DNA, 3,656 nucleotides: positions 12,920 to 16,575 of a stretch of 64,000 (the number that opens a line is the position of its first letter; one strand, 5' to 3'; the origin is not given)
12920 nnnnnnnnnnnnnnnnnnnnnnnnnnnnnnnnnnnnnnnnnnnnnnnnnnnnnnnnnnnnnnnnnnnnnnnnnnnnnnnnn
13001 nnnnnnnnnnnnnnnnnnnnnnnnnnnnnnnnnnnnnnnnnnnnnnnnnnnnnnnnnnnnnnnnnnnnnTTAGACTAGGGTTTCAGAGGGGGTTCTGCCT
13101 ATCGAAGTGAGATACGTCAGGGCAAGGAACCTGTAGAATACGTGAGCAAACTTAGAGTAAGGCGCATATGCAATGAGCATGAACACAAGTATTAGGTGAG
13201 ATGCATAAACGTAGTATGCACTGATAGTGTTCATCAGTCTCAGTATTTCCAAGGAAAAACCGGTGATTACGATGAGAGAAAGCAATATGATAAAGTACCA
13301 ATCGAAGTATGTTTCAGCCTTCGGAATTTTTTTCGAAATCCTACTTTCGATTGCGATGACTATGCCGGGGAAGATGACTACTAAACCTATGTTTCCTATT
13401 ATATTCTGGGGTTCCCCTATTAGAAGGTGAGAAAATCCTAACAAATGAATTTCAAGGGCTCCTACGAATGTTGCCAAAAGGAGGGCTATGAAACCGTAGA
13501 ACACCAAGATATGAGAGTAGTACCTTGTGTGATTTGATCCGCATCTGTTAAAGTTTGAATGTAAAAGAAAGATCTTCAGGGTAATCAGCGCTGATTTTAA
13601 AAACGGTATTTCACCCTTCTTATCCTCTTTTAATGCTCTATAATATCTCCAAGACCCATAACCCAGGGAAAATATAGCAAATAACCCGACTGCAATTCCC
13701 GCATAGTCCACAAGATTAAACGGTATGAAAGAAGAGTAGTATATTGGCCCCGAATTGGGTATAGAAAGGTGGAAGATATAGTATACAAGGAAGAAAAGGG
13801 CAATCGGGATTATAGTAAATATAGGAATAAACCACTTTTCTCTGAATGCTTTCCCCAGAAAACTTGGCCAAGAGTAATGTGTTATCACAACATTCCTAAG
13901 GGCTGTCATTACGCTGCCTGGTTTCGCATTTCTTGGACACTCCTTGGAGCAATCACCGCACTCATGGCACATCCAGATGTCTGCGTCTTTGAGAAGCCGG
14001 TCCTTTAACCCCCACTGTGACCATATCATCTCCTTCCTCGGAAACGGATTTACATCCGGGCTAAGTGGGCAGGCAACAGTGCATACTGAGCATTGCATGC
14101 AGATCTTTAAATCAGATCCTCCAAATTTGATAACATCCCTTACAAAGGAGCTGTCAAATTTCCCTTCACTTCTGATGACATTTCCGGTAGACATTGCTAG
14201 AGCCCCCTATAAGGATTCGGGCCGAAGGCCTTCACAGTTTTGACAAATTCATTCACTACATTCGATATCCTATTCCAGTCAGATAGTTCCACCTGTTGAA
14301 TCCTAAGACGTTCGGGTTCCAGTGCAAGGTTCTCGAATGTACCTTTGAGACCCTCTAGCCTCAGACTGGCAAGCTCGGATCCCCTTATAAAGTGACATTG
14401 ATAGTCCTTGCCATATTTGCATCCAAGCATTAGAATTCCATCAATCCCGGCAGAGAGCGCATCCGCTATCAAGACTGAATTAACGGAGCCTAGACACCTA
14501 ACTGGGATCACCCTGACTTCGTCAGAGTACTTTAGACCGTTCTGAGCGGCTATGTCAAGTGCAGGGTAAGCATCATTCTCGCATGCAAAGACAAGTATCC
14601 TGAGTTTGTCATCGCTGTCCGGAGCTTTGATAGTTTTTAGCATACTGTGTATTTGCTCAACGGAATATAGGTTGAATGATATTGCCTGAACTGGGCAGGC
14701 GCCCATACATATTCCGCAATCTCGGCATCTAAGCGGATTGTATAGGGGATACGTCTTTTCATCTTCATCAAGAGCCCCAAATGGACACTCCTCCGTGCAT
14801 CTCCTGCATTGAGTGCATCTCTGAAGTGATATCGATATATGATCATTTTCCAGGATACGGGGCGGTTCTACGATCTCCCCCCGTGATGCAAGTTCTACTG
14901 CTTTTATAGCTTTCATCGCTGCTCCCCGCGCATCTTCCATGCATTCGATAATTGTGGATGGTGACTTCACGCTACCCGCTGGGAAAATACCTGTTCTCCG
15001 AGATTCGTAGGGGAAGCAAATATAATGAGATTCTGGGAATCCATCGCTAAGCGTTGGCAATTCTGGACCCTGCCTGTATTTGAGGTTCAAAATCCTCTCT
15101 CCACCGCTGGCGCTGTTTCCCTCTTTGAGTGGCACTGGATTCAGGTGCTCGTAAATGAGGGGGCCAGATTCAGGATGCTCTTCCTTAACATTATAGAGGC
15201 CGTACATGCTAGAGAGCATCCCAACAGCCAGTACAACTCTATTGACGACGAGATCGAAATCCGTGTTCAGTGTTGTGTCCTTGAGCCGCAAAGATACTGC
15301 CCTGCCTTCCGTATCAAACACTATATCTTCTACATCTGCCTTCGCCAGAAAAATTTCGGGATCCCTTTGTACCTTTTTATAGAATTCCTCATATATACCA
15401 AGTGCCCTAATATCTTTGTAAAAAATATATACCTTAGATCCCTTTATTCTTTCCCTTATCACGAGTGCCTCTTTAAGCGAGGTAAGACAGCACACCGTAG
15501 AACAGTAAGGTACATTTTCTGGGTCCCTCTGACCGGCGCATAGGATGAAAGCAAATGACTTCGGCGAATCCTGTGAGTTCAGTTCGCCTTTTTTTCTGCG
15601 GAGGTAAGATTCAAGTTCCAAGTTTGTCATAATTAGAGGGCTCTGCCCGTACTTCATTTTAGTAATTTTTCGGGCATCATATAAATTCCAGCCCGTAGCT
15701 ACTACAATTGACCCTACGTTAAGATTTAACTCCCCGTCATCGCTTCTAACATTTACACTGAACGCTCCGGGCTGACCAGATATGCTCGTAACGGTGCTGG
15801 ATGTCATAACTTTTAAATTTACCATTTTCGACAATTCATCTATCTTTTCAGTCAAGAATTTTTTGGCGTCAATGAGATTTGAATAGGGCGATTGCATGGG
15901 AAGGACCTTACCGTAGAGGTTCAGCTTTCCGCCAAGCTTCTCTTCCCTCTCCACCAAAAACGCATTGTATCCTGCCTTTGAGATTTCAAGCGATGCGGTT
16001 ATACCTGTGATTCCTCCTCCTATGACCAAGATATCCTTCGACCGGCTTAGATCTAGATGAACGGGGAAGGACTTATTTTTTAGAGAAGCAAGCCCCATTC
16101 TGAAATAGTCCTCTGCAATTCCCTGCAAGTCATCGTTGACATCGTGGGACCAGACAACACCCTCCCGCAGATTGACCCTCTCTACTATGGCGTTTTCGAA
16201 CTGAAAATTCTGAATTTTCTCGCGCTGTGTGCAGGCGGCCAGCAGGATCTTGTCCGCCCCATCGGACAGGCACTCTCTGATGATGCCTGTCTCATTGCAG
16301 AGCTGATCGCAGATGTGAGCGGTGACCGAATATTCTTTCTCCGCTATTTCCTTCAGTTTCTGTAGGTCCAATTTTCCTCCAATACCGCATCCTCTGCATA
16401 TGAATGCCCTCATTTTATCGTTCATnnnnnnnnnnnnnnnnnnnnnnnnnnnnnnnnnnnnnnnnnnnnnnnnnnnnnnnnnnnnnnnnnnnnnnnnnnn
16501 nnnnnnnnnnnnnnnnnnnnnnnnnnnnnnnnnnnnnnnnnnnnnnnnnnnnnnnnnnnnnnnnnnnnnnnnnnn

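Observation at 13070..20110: Canonical aprB-aprA-qmoA-qmoB-qmoC operon next to the dsr genes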

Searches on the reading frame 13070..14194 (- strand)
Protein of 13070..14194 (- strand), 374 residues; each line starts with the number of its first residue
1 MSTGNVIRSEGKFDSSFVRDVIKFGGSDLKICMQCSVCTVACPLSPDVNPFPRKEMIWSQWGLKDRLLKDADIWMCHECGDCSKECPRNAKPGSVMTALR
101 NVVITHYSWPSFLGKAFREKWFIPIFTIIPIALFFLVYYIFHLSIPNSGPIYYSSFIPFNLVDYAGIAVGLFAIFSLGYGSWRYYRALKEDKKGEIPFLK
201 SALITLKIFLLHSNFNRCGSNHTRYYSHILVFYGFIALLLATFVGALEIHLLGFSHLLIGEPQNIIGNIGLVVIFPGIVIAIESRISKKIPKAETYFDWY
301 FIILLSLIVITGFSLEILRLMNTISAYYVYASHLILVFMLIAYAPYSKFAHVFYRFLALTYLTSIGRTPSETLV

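Call 4: search_protein_families(library=ncbifam, proteins=[window:13070-14194:-])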
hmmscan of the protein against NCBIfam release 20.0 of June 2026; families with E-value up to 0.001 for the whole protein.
window:13070-14194:- (374 aa): 12 families
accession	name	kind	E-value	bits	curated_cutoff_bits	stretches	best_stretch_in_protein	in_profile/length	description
NF038018.1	qmoC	equivalog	4.2e-104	348.8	300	1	14-361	2-360/360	quinone-interacting membrane-bound oxidoreductase complex subunit QmoC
TIGR02484.1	CitB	equivalog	4.7e-23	81.9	246.6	1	29-360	13-353/372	tricarballylate utilization 4Fe-4S protein TcuB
NF011607.0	PRK15033.1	subfamily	6.3e-20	71.5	524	1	74-360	67-372/389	tricarballylate utilization 4Fe-4S protein TcuB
TIGR03290.1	CoB_CoM_SS_C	equivalog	1.5e-16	60.7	160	1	30-105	2-77/144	CoB--CoM heterodisulfide reductase subunit C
NF041890.1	hdrC_Methbact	equivalog_domain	1.1e-10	41.4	270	1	12-106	11-104/192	ferredoxin:CoB-CoM heterodisulfide reductase subunit HdrC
NF041779.1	hetero_SS_HdrC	equivalog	1.1e-10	41.3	350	1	29-105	30-105/198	ferredoxin:CoB-CoM heterodisulfide reductase subunit HdrC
NF008369.0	PRK11168.1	equivalog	4.1e-08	32.5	278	1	28-103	9-87/401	anaerobic glycerol-3-phosphate dehydrogenase subunit C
TIGR03379.1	glycerol3P_GlpC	equivalog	9.7e-06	24.6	279.9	1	30-101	5-79/397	anaerobic glycerol-3-phosphate dehydrogenase subunit GlpC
NF004616.0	PRK05950.1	subfamily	1.3e-05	24.5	228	1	66-105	196-235/238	succinate dehydrogenase iron-sulfur subunit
NF009226.0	PRK12576.1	equivalog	0.00031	20.2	344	1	71-102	205-236/317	succinate dehydrogenase/fumarate reductase iron-sulfur subunit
NF040864.1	HgcB_ferredoxin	equivalog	0.00034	20.4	99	0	72-90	42-60/93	mercury methylation ferredoxin HgcB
TIGR00314.1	cdhA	equivalog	0.00073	17.4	781.3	1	30-97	399-460/784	CO dehydrogenase/acetyl-CoA synthase complex subunit alpha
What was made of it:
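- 13070..14194 (-): qmoC, membrane subunit: HdrC-like di-cluster N-terminus fused to a roughly 6-helix HdrE/NarI-like domain. NF038018 qmoC 349 bits > cut-off 300, full length (call 4).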

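Call 5: search_protein_families(library=pfam, proteins=[window:13070-14194:-])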
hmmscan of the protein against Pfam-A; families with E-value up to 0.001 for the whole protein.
window:13070-14194:- (374 aa): 5 families
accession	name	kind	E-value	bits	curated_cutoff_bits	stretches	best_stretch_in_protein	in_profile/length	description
PF13183.11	Fer4_8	-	4e-09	37.3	27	1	29-89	2-67/68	4Fe-4S dicluster domain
PF13187.11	Fer4_9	-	5e-07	30.1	27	1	32-90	2-51/52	4Fe-4S dicluster domain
PF13534.11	Fer4_17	-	6.7e-07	30.2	22.2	1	32-89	2-59/61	4Fe-4S dicluster domain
PF12838.12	Fer4_7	-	0.00014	22.7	27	1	32-90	2-52/52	4Fe-4S dicluster domain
PF13237.11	Fer4_10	-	0.00037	20.8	25.5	0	28-87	5-53/53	4Fe-4S dicluster domain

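Call 55: search_solved_structures(query=window:13070-14194:-, max_evalue=0.001)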
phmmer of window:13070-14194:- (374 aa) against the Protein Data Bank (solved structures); distinct sequences matched with E-value up to 0.001: 5.
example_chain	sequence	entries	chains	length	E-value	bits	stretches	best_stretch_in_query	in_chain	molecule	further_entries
8rvv_C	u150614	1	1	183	2.5e-15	59.4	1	5-102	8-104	H(2):CoB-CoM heterodisulfide,ferredoxin reductase subunit C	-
8rvu_c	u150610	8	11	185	2.6e-15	59.4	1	5-102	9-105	H(2):CoB-CoM heterodisulfide,ferredoxin reductase subunit C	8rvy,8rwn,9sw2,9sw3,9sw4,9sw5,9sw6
7bkb_C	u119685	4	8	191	3.9e-13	52.2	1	16-105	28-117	CoB--CoM heterodisulfide reductase subunit C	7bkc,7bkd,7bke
5odc_C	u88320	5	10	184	1.1e-09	40.9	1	27-103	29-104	Heterodisulfide reductase, subunit C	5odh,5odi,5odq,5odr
9sfi_E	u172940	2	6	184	4.2e-09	39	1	27-103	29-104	H(2)/formate:CoB-CoM heterodisulfide,ferredoxin reductase subunit C2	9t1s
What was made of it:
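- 13070..14194 (-): HdrC hits in PDB for residues 5-105 (call 55).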

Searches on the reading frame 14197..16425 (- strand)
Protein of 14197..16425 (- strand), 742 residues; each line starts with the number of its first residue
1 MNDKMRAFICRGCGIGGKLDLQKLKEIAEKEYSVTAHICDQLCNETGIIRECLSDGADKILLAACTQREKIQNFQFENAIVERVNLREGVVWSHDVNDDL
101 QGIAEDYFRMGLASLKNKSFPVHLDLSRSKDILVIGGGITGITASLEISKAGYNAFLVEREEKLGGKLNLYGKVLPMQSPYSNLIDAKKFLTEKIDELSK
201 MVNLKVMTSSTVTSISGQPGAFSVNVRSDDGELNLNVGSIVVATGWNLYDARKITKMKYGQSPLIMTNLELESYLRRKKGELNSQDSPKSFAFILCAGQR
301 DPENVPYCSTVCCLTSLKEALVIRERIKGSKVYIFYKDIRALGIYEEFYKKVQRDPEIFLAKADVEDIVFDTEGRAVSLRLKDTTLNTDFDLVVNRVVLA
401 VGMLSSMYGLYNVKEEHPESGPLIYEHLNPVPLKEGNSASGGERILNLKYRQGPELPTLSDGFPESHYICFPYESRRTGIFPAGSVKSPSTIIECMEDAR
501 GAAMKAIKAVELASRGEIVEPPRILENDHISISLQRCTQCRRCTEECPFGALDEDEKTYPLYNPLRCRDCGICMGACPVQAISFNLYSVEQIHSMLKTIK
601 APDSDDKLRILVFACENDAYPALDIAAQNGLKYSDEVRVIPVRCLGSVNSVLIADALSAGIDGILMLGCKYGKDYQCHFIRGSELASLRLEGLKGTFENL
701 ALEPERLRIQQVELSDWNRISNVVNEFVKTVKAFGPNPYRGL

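Call 4: search_protein_families(library=ncbifam, proteins=[window:14197-16425:-])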
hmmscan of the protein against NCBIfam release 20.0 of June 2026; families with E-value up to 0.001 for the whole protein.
window:14197-16425:- (742 aa): 74 families (the best 25 are shown)
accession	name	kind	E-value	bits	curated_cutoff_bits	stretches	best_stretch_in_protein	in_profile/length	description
NF040770.1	hetero_SS_HdrA2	exception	1.7e-113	380.3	1100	3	460-736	509-773/777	CoB-CoM heterodisulfide reductase HdrA2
NF041778.1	hetero_SS_HdrA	equivalog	3.7e-69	233.4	1400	3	230-406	321-503/771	ferredoxin:CoB-CoM heterodisulfide reductase subunit HdrA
NF041891.1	hdrA_Methbact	equivalog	5.6e-69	233.2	1300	3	465-733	511-760/762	ferredoxin:CoB-CoM heterodisulfide reductase subunit HdrA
NF045873.1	F420_non_VhuD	exception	3.4e-16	59.5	215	1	610-739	4-130/132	F420-non-reducing hydrogenase iron-sulfur subunit VhuD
NF040864.1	HgcB_ferredoxin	equivalog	3.8e-10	39.5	99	1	530-584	9-63/93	mercury methylation ferredoxin HgcB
NF058577.1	FdxA_fam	equivalog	2.5e-09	37.2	65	1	535-581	7-52/52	4Fe-4S ferredoxin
NF040684.1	PorD_Arch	equivalog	2.7e-08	33.8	120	1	535-583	32-80/85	pyruvate synthase subunit PorD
TIGR02179.1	PorD_KorD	subfamily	4.8e-08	33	60.05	1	534-584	24-74/78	2-oxoacid:acceptor oxidoreductase, delta subunit, pyruvate/2-ketoisovalerate family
TIGR01372.1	soxA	subfamily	8.3e-08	30.5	1164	1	111-216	149-248/996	sarcosine oxidase subunit alpha family protein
TIGR02700.1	flavo_MJ0208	hypoth_equivalog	1e-07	31.4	251.35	1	531-583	144-195/234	dihydromethanopterin reductase (acceptor)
NF038196.1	ferrodoxin_EFR1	subfamily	1.1e-07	32.1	75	1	527-585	177-232/242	EFR1 family ferrodoxin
NF041087.1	bile_acid_BaiCD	equivalog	1.1e-07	30.3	825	1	128-196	379-443/642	bile acid Fe-S flavoenzyme BaiCD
NF045490.1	FdxA_Protbact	equivalog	2.6e-07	30.8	135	1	534-586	6-59/104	ferredoxin FdxA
NF045874.1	Vhu_polyferre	exception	4.4e-07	29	600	1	533-580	28-74/381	F420-non-reducing hydrogenase associated-polyferredoxin VhuB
NF007203.0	PRK09624.1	equivalog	4.6e-07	30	171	1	535-583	51-99/105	pyuvate ferredoxin oxidoreductase subunit delta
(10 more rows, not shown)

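Call 5: search_protein_families(library=pfam, proteins=[window:14197-16425:-])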
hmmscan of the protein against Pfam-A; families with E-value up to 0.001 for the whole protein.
window:14197-16425:- (742 aa): 18 families
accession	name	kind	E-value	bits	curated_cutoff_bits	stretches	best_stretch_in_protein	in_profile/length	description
PF02662.21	FlpD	-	2e-40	138.1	22.3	1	610-735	1-123/123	Methyl-viologen-reducing hydrogenase, delta subunit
PF12837.12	Fer4_6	-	4.5e-09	36.3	25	2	530-552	2-24/24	4Fe-4S binding domain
PF12838.12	Fer4_7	-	5.7e-09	36.7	27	1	536-581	1-52/52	4Fe-4S dicluster domain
PF07992.20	Pyr_redox_2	-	1.1e-08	35.2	26.1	1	130-246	1-109/291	Pyridine nucleotide-disulphide oxidoreductase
PF13187.11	Fer4_9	-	1.2e-08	35.3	27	1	536-582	1-52/52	4Fe-4S dicluster domain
PF00037.32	Fer4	-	1.9e-08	34.2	21.1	2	562-583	3-24/24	4Fe-4S binding domain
PF12797.12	Fer4_2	-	1.6e-07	31.3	24.5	2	529-549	2-22/22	4Fe-4S binding domain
PF13237.11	Fer4_10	-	2.4e-07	31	25.5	1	530-578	2-53/53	4Fe-4S dicluster domain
PF13484.11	Fer4_16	-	4.2e-07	31.1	30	0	536-556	1-21/66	4Fe-4S double cluster binding domain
PF13183.11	Fer4_8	-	4.4e-07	30.8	27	0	530-550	47-67/68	4Fe-4S dicluster domain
PF12831.13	FAD_oxidored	-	1.6e-06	28.2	27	1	131-199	1-69/416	FAD dependent oxidoreductase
PF01266.30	DAO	-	1.7e-06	28.3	27.9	1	131-166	1-37/353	FAD dependent oxidoreductase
PF13534.11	Fer4_17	-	1.5e-05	25.9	22.2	0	536-560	1-25/61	4Fe-4S dicluster domain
PF14697.11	Fer4_21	-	2.2e-05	24.9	35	1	532-583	3-58/59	4Fe-4S dicluster domain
PF00890.30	FAD_binding_2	-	2.8e-05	23.9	20.4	1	131-168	1-38/414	FAD binding domain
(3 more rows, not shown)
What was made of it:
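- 14197..16425 (-): qmoB, HdrA-like flavoprotein with two [4Fe-4S] motifs and a C-terminal MvhD/FlpD domain. Its start overlaps the qmoA stop (ATGA). PF02662 FlpD 2e-40 at residues 610-735 (call 5).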

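Call 54: search_solved_structures(query=window:14197-16425:-, max_evalue=1e-10)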
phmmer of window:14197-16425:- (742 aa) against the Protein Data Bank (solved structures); distinct sequences matched with E-value up to 1e-10: 11.
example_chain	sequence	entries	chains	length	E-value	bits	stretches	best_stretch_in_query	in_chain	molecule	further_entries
8rvu_a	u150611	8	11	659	1.1e-51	179.4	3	229-404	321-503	H(2):CoB-CoM heterodisulfide,ferredoxin reductase subunit A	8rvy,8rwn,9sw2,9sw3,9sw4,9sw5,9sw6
8rvv_A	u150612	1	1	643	2.4e-51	178.2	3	229-404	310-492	H(2):CoB-CoM heterodisulfide,ferredoxin reductase subunit A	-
7bkb_A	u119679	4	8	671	1.5e-47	165.6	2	224-403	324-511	CoB--CoM heterodisulfide reductase iron-sulfur subunit A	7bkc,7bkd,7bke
9sfi_A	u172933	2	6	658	3.2e-47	164.6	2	229-404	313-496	CoB--CoM heterodisulfide reductase iron-sulfur subunit A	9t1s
5odc_A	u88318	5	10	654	3.1e-41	144.8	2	233-405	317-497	Heterodisulfide reductase, subunit A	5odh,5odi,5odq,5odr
6tjr_A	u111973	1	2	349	3.9e-33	118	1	130-404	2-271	Fumarate reductase/succinate dehydrogenase flavoprotein domain protein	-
7bkb_F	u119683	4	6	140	5.3e-17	64.7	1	605-740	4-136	F420-non-reducing hydrogenase subunit D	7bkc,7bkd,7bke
8rvu_F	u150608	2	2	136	6.9e-14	54.4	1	609-738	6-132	Methyl viologen-reducing hydrogenase, subunit D-related protein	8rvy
9sw2_D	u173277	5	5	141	1.2e-13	53.5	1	605-740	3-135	F420-non-reducing hydrogenase iron-sulfur subunit D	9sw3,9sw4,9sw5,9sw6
8rvv_F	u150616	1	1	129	1.4e-13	53.4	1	609-736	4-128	Methyl viologen-reducing hydrogenase, subunit D-related protein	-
5odc_D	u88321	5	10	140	2.7e-13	52.4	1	609-737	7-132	Methyl-viologen reducing hydrogenase subunit D | Methyl-viologen reducing hydrogenase, subunit D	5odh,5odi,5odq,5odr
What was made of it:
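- No Qmo structure exists in the PDB copy searched (calls 54, 55), so the electron path is by analogy.
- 14197..16425 (-): PDB hits to HdrA and MvhD chains (call 54).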
